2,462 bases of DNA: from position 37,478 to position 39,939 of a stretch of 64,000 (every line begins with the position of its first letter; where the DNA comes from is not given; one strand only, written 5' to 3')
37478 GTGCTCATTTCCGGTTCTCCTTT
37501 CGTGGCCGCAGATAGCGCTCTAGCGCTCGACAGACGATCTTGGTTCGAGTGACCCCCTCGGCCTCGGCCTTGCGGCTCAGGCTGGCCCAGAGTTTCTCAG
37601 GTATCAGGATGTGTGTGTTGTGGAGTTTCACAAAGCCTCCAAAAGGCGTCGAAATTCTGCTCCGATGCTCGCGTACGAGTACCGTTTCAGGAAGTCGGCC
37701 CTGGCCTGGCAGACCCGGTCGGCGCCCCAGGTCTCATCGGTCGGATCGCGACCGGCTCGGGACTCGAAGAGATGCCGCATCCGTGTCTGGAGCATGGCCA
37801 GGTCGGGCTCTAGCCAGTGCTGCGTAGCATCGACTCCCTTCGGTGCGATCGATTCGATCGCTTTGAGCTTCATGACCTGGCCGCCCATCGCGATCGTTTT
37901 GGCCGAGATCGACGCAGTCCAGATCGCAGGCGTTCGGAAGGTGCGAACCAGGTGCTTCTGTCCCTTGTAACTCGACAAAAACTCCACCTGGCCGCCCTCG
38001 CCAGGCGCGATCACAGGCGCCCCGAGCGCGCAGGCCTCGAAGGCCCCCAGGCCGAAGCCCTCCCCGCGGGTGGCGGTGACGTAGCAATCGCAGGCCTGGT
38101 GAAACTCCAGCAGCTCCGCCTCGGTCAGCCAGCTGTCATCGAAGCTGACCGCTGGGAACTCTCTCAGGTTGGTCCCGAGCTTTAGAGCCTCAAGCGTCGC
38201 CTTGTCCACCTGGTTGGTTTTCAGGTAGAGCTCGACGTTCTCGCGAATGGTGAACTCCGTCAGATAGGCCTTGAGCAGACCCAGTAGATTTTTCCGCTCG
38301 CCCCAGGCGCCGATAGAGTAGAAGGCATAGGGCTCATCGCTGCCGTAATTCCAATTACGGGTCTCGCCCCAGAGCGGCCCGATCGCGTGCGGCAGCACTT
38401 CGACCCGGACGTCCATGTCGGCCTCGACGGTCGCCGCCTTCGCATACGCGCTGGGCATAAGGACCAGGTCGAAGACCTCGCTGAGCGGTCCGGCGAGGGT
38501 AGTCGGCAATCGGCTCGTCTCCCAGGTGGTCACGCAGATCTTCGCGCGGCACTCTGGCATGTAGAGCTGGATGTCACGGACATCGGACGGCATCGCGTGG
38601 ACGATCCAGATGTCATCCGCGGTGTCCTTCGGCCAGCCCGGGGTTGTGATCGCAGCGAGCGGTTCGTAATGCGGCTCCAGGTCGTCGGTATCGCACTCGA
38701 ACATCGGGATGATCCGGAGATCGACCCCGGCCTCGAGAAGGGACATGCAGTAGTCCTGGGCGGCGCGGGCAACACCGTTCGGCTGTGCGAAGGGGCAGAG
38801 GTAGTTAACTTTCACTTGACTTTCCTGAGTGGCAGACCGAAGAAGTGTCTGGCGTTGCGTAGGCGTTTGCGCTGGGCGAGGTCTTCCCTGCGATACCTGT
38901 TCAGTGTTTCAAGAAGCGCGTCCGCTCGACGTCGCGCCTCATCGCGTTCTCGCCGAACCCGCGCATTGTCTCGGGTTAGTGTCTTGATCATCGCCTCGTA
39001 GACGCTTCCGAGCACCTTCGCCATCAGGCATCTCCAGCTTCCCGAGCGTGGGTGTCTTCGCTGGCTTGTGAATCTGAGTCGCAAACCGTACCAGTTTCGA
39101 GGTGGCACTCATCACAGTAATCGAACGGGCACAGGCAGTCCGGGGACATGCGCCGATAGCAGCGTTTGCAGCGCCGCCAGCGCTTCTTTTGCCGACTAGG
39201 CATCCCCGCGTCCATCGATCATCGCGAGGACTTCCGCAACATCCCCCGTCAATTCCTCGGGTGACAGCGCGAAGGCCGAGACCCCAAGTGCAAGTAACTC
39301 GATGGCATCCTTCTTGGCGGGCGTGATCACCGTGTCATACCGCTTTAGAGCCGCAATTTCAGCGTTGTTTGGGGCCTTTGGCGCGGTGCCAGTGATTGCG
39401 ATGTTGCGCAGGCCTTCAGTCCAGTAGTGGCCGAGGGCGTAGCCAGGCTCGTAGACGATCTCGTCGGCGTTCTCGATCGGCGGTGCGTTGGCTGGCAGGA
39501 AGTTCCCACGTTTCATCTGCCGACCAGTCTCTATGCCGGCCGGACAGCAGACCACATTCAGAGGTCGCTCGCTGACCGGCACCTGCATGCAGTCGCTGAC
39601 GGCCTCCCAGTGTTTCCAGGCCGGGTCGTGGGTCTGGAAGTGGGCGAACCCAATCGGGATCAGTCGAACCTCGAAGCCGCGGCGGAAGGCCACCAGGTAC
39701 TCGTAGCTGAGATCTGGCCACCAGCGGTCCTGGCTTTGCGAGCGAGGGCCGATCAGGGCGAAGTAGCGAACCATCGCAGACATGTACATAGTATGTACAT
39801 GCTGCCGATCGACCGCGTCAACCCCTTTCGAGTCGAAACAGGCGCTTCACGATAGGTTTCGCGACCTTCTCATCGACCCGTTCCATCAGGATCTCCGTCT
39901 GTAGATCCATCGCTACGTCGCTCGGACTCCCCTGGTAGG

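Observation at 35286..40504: Nucleotidyltransferase / GT-B glycosyltransferase / kinase-like island with embedded RHH and NrdR-like zinc-ribbon proteins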

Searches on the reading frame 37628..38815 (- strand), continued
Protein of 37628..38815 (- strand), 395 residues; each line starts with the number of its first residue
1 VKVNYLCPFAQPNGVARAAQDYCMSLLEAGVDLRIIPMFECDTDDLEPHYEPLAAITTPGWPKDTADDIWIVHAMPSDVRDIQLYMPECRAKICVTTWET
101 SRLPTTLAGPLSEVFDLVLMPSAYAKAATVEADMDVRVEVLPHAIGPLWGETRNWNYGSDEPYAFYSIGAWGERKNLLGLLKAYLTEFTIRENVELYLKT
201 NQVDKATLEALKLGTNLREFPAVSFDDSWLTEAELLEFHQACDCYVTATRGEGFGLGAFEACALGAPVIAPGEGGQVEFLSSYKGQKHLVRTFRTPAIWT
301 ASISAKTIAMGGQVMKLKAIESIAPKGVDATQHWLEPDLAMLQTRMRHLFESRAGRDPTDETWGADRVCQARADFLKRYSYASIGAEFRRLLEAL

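Call 62: search_solved_structures(query=A7, max_evalue=0.001)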
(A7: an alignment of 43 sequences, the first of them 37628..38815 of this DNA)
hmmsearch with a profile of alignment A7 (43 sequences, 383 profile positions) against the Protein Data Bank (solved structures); distinct sequences matched with E-value up to 0.001: 17.
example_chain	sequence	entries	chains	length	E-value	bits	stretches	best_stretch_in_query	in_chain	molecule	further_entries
3oy2_A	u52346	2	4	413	2.6e-09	39.7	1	130-284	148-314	Glycosyltransferase B736L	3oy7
2f9f_A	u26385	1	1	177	3.3e-07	32.8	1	226-299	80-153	first mannosyl transferase (wbaZ-1)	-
7qsg_A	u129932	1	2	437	4.4e-06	29.1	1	118-282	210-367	D-inositol 3-phosphate glycosyltransferase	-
6tvp_A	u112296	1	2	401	3.5e-05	26.1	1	115-307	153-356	Alpha-maltose-1-phosphate synthase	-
6kih_A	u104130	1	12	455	3.7e-05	26.1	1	111-282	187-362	Tll1590 protein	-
5i45_A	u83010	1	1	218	6.9e-05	25.2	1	233-291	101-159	Glycosyl transferases group 1 family protein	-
9m88_C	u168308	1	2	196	0.00022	23.5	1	221-286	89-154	Glycogen synthase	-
2bfw_A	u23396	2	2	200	0.00022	23.5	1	221-286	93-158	GLGA GLYCOGEN SYNTHASE | PGS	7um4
4pqg_A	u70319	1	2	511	0.00024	23.4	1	234-293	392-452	Glycosyltransferase Gtf1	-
2jjm_A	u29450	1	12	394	0.00065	21.9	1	137-293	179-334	GLYCOSYL TRANSFERASE, GROUP 1 FAMILY PROTEIN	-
3mbo_A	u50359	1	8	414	0.00074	21.8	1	163-293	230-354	Glycosyltransferase, group 1 family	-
3l01_A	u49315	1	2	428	0.00077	21.7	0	222-286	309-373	GlgA glycogen synthase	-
3fro_A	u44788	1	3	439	0.00079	21.7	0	222-286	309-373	GlgA glycogen synthase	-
2bis_A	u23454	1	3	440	0.00079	21.7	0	222-286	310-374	GLGA GLYCOGEN SYNTHASE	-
6kp6_A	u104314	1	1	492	0.00095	21.4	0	222-286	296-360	Muscarinic acetylcholine receptor M4,GlgA glycogen synthase,Muscarinic acetylcholine recep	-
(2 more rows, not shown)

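Call 85: search_protein_families(library=pfam, proteins=[L003:12795-13490:+, L007:9444-10004:+], max_evalue=0.05)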
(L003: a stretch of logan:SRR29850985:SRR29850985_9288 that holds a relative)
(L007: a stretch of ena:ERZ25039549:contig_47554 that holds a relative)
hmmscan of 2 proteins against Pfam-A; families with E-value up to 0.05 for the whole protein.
L003:12795-13490:+ (231 aa): 1 family
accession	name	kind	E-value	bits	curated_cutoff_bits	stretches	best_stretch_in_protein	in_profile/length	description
PF12804.13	NTP_transf_3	-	0.0011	19.6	27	1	6-102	2-98/160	MobA-like NTP transferase domain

L007:9444-10004:+ (186 aa): 0 families

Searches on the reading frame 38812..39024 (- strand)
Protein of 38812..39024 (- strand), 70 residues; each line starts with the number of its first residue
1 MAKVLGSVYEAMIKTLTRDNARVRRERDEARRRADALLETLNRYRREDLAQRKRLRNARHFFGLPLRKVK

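Call 85: search_protein_families(library=pfam, proteins=[window:38812-39024:-], max_evalue=0.05)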
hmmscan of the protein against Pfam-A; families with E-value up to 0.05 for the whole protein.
window:38812-39024:- (70 aa): 1 family
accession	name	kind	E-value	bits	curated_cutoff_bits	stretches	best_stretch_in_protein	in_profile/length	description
PF11221.13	Med21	-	0.0067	17.2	37.3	1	10-43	104-137/144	Subunit 21 of Mediator complex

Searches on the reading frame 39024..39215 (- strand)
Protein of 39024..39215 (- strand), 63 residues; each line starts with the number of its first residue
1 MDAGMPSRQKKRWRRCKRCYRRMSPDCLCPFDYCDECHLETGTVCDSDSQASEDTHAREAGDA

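Call 85: search_protein_families(library=pfam, proteins=[window:39024-39215:-], max_evalue=0.05)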
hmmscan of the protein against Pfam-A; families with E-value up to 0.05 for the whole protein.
window:39024-39215:- (63 aa): 0 families

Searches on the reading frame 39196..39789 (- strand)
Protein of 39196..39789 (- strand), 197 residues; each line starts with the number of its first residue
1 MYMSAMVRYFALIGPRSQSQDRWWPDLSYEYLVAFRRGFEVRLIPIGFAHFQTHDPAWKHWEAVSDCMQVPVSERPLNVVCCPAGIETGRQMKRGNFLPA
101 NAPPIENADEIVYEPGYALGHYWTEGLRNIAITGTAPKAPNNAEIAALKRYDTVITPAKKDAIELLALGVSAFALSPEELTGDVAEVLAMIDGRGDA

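Call 4: search_protein_families(library=pfam, proteins=[window:39196-39789:-], max_evalue=0.1)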
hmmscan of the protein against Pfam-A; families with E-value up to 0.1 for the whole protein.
window:39196-39789:- (197 aa): 0 families

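Call 5: search_protein_families(library=phrogs, proteins=[window:39196-39789:-], max_evalue=0.1)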
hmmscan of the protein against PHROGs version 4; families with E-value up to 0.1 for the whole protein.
window:39196-39789:- (197 aa): 0 families

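Call 30: find_homologous_proteins(query=window:39196-39789:-, max_evalue=0.001)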
Query window:39196-39789:- (197 aa): 3 proteins with E <= 0.001 among 243 candidates.
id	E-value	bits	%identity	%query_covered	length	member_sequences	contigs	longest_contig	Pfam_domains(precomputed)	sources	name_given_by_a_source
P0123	1.8e-131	454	100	100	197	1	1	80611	-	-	-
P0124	5.2e-57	211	50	99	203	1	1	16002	-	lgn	-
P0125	3.2e-53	199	46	99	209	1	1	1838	-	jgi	jgi:hypothetical protein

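Call 44: search_protein_families(library=ncbifam, proteins=[window:39196-39789:-], max_evalue=0.1)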
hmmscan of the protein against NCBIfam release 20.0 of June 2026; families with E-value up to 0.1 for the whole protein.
window:39196-39789:- (197 aa): 0 families

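Call 53: predict_structure(alignment_id=A3)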
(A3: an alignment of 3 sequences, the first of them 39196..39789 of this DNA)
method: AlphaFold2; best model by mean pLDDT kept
length: 197 residues; sequences in the alignment: 3
mean_pLDDT: 46.3   pTM: 0.46
mean pLDDT of the five models: 46.3, 31.3, 31.2, 31.2, 30.8
residues with pLDDT >= 90: 0; 70-90: 20; 50-70: 54; < 50: 123
segments of 3 or more residues with pLDDT < 50: 1-75, 83-92, 97-99, 111-125, 135-137, 181-197
pLDDT, mean of each block of 10 residues (from residue 1): 27 30 30 28 28 34 34 47 44 50 61 44 49 56 68 70 79 63 45 35
secondary structure, 60 per line:
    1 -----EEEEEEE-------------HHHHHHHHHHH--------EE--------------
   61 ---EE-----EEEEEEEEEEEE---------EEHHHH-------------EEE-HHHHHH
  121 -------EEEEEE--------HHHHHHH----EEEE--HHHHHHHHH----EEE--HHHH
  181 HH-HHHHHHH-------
elements in order: E6-12 H26-36 E71-82 H94-97 E111-113 H115-120 E128-133 H142-148 E153-156 H159-167 E172-174 H177-182 H184-190

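Call 58: fold_search(model_id=the predicted structure, library=pdb)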
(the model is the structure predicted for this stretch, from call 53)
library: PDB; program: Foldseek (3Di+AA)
matches with E <= 10: 522; with E <= 0.001: 0
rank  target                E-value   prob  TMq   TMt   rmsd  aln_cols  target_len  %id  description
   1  5zjp_B                1.4e-01  0.10  0.20  0.19  14.1       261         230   10  Structure of N-acetylmannosamine-6-phosphate-2-epimerase from Vibrio cholerae with N-acetylglucosamine-6-phosphate (released 2018-12-05)
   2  7s1p_A                1.5e-01  0.15  0.23  0.10  10.2       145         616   12  PRMT5/MEP50 crystal structure with sinefungin bound (released 2022-03-16)
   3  4b5w_E                1.7e-01  0.20  0.23  0.19   9.2       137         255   14  Crystal structures of divalent metal dependent pyruvate aldolase R70A mutant, HpaI, in complex with pyruvate (released 2012-08-29)
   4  8xsh                  1.9e-01  0.28  0.31  0.20  10.2       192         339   14  Crystal structure of the Actinobacillus minor NM305 glucosyltransferase (released 2025-01-15)
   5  4w6q_A                1.9e-01  0.21  0.29  0.20   9.9       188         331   13  Glycosyltransferase C from Streptococcus agalactiae (released 2015-07-15)
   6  7o9r_BBB              1.9e-01  0.16  0.25  0.21  12.6       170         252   11  Crystal structure of holo-H44A mutant of Hydroxy ketone aldolase (SwHKA) from Sphingomonas wittichii RW1 (released 2022-10-26)
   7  4b5x_B                2.4e-01  0.10  0.20  0.17  14.7       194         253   11  Crystal structures of divalent metal dependent pyruvate aldolase (HpaI), mutant D42A (released 2012-08-29)
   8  3h5h_A                2.9e-01  0.38  0.31  0.35  10.1       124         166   11  LeuD_1-186 small subunit of isopropylmalate isomerase (Rv2987c) from mycobacterium tuberculosis (released 2010-04-07)
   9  4b5s_A                2.9e-01  0.10  0.20  0.17  13.7       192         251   12  Crystal structures of divalent metal dependent pyruvate aldolase, HpaI, in complex with pyruvate (released 2012-08-29)
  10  2vws_A                3.1e-01  0.15  0.25  0.21  12.7       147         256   16  Crystal structure of YfaU, a metal ion dependent class II aldolase from Escherichia coli K12 (released 2008-09-09)
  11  2b3z_D                3.3e-01  0.15  0.26  0.17   8.3       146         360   14  Crystal structure of a bifunctional deaminase and reductase involved in riboflavin biosynthesis (released 2005-11-29)
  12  5w56_A                3.6e-01  0.15  0.22  0.17   7.1       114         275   17  Structure of Apo AztC (released 2017-09-20)
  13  4b5w_A                3.6e-01  0.08  0.20  0.16  15.3       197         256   12  Crystal structures of divalent metal dependent pyruvate aldolase R70A mutant, HpaI, in complex with pyruvate (released 2012-08-29)
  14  3cx3_A                4.0e-01  0.33  0.17  0.13   3.6        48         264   19  Crystal structure Analysis of the Streptococcus pneumoniae AdcAII protein (released 2008-08-05)
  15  8g1u_I                4.0e-01  0.12  0.25  0.11   8.9       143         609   14  Structure of the methylosome-Lsm10/11 complex (released 2023-08-23)
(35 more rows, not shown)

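Call 113: search_solved_structures(query=A10, max_evalue=10)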
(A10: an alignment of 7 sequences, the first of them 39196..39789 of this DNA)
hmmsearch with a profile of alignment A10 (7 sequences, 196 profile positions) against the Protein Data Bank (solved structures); distinct sequences matched with E-value up to 10: 1.
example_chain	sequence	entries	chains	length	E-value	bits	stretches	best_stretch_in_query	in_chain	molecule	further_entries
2yhf_A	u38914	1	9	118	0.56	13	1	55-92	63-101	C-TYPE LECTIN DOMAIN FAMILY 5 MEMBER A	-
